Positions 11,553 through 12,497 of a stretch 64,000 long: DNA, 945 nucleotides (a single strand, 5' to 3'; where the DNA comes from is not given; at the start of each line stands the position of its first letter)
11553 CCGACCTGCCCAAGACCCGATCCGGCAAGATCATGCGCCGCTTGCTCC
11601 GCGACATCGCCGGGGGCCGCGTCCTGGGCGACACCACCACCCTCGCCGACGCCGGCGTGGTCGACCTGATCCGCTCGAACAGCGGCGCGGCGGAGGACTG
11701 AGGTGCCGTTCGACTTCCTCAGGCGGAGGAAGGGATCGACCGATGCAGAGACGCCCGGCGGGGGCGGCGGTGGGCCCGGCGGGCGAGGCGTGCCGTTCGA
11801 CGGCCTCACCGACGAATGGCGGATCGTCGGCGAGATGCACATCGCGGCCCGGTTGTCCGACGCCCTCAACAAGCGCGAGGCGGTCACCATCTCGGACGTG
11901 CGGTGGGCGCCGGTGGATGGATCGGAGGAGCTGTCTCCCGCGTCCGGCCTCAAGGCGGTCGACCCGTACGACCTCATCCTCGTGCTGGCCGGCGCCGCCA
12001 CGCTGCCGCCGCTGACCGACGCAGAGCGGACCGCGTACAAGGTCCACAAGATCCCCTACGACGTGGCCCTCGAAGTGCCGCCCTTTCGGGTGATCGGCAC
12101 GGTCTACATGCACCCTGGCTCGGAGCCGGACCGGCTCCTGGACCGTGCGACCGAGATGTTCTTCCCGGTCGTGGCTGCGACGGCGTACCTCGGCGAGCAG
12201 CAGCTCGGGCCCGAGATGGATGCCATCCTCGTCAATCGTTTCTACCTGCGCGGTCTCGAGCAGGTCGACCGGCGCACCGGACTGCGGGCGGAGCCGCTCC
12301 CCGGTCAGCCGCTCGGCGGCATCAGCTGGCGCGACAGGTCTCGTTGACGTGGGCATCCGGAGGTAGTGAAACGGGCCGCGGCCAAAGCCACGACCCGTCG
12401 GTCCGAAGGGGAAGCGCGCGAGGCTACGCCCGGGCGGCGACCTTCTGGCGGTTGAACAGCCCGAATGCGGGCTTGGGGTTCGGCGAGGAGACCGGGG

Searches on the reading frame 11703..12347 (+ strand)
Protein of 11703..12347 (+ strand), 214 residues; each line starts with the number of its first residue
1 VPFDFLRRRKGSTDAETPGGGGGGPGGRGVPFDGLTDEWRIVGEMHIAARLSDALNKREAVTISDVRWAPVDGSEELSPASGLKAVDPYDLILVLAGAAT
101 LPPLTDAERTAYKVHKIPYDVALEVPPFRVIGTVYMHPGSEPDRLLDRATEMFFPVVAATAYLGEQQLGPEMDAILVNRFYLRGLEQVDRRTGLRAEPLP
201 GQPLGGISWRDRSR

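Call 3: search_protein_families(library=pfam, proteins=[window:11703-12347:+], max_evalue=0.1)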
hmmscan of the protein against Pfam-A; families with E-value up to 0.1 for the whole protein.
window:11703-12347:+ (214 aa): 1 family
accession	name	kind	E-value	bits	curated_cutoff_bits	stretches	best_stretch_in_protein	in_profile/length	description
PF20660.2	DUF6812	-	8.4e-06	26.1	27.1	1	40-59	1-22/53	Family of unknown function (DUF6812)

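Call 4: search_protein_families(library=ncbifam, proteins=[window:11703-12347:+], max_evalue=0.1)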
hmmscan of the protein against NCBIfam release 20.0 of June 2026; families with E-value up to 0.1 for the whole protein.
window:11703-12347:+ (214 aa): 0 families

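Call 69: search_protein_families(library=padloc, proteins=[window:11703-12347:+], max_evalue=0.01)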
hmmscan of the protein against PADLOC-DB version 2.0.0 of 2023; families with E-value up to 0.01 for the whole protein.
window:11703-12347:+ (214 aa): 0 families
